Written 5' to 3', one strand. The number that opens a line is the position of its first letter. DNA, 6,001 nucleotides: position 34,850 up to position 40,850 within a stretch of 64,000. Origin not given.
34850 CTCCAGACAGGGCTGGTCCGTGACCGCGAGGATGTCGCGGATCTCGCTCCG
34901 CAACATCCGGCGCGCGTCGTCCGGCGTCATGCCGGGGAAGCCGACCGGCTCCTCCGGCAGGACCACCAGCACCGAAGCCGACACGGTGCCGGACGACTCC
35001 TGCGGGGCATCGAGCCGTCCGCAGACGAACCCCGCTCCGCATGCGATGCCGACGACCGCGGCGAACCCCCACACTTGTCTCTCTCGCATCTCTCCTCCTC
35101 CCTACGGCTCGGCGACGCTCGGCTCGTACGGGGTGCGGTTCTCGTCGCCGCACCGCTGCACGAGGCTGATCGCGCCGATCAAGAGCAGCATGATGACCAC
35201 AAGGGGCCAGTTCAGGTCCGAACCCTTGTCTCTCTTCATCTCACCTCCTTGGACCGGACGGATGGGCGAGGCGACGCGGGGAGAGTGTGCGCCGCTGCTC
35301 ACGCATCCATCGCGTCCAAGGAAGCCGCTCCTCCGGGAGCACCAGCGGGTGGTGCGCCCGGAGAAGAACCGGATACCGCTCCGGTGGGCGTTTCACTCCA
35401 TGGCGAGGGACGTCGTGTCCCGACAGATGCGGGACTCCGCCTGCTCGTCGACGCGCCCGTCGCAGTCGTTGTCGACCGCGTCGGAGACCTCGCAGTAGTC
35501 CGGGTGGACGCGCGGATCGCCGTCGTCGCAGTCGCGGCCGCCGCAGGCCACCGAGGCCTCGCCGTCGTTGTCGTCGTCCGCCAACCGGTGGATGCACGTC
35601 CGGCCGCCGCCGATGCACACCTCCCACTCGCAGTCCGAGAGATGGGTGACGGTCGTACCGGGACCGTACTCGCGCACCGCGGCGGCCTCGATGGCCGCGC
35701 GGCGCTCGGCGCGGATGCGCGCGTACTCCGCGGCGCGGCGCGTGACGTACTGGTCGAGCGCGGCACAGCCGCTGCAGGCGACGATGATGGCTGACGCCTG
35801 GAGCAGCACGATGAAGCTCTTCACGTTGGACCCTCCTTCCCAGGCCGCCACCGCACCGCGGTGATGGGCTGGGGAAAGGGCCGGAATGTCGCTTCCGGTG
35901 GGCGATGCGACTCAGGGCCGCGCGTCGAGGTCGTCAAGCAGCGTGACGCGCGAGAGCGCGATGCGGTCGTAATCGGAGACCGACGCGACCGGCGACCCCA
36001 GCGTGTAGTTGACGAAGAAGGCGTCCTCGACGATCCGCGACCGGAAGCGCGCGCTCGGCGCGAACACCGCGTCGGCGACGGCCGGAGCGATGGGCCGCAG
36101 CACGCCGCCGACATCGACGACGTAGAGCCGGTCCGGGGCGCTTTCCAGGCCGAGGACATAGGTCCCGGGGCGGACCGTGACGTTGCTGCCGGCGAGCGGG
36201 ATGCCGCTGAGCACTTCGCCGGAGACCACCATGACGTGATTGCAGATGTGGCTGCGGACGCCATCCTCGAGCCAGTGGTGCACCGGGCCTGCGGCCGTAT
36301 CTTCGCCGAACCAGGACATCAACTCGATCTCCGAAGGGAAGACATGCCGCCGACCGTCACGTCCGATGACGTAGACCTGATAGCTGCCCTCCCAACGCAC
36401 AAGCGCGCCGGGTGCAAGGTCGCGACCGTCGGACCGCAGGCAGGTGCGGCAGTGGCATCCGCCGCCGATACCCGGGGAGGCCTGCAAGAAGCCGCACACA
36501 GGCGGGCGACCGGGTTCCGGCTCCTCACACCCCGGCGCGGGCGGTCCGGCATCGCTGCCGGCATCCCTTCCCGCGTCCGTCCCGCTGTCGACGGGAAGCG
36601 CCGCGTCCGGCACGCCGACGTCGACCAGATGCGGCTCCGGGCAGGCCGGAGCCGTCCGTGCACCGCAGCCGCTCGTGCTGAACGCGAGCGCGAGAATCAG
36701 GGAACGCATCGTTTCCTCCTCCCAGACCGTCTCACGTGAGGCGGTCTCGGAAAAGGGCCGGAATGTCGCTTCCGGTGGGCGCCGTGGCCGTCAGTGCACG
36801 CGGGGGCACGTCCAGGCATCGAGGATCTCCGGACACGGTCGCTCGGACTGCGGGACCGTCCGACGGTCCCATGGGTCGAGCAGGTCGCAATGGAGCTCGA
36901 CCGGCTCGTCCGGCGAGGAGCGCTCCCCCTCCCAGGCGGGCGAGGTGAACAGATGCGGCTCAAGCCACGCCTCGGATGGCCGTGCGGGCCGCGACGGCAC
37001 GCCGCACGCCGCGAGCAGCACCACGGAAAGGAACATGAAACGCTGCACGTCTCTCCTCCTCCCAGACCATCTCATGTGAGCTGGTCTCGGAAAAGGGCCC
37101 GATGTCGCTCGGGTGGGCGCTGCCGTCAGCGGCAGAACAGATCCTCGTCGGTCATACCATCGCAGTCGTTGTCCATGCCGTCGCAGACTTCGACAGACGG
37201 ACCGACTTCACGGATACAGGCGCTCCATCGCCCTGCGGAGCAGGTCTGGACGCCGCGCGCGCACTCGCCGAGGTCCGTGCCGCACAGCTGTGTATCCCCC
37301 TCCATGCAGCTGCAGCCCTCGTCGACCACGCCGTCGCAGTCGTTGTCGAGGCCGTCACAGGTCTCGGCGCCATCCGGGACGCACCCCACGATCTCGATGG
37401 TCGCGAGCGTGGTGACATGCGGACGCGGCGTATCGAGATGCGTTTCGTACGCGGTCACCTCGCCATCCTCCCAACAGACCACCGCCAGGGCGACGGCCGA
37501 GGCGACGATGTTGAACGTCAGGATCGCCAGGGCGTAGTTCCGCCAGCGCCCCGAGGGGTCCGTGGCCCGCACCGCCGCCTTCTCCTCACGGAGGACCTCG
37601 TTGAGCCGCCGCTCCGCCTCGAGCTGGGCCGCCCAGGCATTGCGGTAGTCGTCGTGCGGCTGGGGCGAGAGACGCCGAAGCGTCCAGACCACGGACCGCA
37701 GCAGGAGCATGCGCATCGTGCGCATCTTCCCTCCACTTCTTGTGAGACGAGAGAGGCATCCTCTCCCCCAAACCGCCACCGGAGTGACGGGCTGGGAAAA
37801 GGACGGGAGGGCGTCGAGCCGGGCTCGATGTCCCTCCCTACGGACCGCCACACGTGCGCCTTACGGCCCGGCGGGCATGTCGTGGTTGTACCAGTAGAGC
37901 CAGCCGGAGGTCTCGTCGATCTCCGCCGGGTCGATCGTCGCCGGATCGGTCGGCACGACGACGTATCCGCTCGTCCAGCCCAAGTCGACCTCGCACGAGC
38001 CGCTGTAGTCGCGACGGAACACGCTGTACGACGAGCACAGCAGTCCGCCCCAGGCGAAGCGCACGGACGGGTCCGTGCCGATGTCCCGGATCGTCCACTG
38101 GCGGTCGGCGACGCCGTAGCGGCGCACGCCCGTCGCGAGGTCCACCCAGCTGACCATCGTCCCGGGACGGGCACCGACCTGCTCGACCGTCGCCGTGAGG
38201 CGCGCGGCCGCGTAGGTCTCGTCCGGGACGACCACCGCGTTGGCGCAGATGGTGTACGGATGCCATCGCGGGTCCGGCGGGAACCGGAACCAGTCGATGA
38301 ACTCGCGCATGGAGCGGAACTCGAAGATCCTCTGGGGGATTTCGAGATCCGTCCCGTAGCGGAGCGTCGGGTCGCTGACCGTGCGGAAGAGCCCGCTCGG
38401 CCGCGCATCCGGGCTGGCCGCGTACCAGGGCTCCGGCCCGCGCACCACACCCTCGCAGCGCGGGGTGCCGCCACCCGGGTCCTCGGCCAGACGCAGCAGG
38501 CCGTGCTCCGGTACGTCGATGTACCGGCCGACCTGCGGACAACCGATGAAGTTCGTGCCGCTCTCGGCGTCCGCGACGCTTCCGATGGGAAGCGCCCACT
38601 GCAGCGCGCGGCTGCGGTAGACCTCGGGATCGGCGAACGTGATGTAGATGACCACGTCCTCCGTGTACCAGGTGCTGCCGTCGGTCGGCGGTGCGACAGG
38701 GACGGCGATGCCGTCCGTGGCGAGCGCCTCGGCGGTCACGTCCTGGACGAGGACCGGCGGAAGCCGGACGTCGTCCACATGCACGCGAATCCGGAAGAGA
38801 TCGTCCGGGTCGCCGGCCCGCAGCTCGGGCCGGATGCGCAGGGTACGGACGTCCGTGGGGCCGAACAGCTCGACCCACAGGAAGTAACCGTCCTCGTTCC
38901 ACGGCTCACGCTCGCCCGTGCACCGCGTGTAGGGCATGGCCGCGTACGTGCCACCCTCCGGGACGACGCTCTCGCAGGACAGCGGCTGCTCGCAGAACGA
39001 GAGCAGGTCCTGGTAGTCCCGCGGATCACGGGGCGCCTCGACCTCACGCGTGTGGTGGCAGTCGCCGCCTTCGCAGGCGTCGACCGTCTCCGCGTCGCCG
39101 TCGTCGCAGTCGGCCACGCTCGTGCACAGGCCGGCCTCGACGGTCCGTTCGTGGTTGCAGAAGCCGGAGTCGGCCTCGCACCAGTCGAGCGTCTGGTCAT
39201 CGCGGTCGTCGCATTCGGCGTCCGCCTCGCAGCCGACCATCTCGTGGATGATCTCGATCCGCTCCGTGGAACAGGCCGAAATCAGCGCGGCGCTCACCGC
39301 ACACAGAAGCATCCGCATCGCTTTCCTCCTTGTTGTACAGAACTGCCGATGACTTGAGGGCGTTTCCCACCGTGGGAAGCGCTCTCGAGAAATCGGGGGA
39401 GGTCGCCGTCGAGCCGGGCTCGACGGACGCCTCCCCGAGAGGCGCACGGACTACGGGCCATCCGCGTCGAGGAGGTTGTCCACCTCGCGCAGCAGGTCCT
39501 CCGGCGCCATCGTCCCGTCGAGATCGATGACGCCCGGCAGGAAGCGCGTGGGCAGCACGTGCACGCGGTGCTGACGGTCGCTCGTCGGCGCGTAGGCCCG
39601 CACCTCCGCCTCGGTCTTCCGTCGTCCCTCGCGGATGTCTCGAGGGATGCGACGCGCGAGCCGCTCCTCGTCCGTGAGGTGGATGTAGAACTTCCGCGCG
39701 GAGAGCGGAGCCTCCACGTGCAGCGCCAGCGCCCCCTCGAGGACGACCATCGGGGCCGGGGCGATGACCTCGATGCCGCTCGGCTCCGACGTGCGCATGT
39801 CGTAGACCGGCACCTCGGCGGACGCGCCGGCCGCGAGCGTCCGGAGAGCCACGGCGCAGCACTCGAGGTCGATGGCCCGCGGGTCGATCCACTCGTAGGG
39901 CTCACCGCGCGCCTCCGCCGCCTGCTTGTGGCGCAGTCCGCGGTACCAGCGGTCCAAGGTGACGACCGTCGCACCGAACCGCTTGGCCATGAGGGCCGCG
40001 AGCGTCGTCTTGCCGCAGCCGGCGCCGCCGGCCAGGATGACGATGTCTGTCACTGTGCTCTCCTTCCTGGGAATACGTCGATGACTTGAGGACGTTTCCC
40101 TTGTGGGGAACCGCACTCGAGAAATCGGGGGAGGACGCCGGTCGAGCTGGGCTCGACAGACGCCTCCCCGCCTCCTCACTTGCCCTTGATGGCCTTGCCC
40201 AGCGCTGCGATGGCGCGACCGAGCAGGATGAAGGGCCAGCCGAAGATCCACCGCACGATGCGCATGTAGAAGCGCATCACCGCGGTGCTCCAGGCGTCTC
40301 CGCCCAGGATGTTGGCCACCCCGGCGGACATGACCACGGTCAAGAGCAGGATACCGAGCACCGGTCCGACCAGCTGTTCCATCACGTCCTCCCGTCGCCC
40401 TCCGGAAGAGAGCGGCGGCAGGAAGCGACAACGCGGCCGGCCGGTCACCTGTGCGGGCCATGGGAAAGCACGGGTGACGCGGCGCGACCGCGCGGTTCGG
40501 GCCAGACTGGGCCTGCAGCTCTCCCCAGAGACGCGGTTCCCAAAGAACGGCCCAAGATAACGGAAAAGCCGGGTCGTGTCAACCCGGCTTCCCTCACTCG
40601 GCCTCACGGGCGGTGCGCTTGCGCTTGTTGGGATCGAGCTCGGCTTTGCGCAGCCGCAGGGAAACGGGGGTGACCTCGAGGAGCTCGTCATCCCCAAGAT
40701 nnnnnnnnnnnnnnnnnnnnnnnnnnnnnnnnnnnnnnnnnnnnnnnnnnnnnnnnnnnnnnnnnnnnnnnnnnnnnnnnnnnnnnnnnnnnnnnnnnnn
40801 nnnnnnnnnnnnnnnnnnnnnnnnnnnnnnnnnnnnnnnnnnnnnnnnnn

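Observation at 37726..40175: Family-B roughly 120-bp structured intergenic repeats (three copies) related at their 3' ends to family A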

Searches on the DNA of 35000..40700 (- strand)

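Call 30: search_rna_families(source=window, start=35000, end=40700, threshold=evalue, max_evalue=5)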
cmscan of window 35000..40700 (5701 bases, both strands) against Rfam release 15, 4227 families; matches with E-value up to 5: 1.
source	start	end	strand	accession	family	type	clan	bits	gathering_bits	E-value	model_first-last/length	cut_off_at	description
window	40081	40197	+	RF01872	MEG3_2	Gene; lncRNA;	-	20.3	60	1.5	1-105/105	no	Maternally expressed 3 conserved region 2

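Call 64: search_rna_families(sources=[L008, L011, L003, L009, L048, L005], threshold=evalue, max_evalue=1)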
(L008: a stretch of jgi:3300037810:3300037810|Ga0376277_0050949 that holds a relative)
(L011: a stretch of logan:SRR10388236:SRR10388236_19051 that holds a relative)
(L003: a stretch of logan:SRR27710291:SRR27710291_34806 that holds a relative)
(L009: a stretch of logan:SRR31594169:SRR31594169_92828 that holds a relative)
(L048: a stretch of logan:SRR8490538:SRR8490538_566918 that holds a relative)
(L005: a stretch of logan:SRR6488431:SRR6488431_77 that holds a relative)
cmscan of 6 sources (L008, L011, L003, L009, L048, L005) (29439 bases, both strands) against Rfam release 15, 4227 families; matches with E-value up to 1: 1.
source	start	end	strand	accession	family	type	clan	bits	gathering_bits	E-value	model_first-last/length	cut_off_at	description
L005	10229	10282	-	RF03564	mir-9416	Gene; miRNA;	-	27.9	100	0.14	4-64/68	no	mir-9416 microRNA precursor family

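Call 78: build_rna_model(alignment_id=A7, structure=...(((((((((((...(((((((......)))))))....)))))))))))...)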
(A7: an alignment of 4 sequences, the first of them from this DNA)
Model R2 built from alignment A7 (4 sequences, 55 columns); structure: as given.
model positions 55; base pairs 18; branch points 0; effective number of sequences 2.83; information 1.011 bits per position. Calibrated on 0.2 Mb of random sequence (short: E-values are rough).
structure used (alignment columns):
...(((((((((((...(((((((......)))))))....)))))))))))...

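Call 79: search_with_rna_model(model_id=R2, sources=[window, L003, L005, L006, L008, L009, L011, L048, L016, L021, L026, L031], max_evalue=10, show_alignments=0)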
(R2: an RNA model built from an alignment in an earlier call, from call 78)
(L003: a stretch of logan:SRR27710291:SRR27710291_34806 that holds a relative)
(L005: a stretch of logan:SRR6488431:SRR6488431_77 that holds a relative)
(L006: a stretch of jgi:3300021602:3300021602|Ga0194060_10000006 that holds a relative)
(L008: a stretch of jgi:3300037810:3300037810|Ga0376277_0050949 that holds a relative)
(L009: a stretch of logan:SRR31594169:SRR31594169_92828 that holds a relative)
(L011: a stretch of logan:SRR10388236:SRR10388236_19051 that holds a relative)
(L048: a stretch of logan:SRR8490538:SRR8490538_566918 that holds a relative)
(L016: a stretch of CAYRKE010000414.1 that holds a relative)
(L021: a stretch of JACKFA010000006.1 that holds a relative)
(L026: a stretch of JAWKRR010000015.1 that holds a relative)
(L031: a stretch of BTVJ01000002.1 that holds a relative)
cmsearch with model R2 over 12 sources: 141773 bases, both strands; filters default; matches with E-value up to 10: 32.
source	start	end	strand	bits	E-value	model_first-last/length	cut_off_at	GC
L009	1608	1662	+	80.5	1.7e-19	1-55/55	no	0.64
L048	721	775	+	79.8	2.8e-19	1-55/55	no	0.67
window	37755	37807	-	78.2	7.6e-19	1-55/55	no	0.68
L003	3671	3723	+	75.1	5.3e-18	1-55/55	no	0.64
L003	4504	4561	+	40.2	2e-08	1-55/55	no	0.66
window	35828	35884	-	32.9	2e-06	1-55/55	no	0.75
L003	552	605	+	32.2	3.2e-06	1-55/55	no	0.65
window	36711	36761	-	20.9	0.0039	1-55/55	no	0.65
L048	724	770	-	19.7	0.0086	1-55/55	no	0.68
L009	1608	1662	-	19.2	0.011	1-55/55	no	0.64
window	36715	36759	+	17.8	0.027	1-55/55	no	0.67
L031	5587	5623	+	15.6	0.11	1-55/55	no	0.78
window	35831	35882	+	15.5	0.12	1-55/55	no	0.75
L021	573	594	-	13.9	0.32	1-55/55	no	0.59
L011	3474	3509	-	12.7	0.68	1-55/55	no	0.61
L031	6990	7036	+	12.7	0.7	13-43/55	no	0.83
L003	4507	4555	-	11.6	1.4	1-55/55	no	0.67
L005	1631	1697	+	11.2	1.8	1-55/55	no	0.72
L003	3673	3721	-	10.9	2.2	1-55/55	no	0.61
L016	2170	2213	+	9.9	4.1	9-47/55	no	0.59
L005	1050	1066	-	8.8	8.1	1-55/55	no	0.47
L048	7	84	-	8.7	8.5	1-55/55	no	0.58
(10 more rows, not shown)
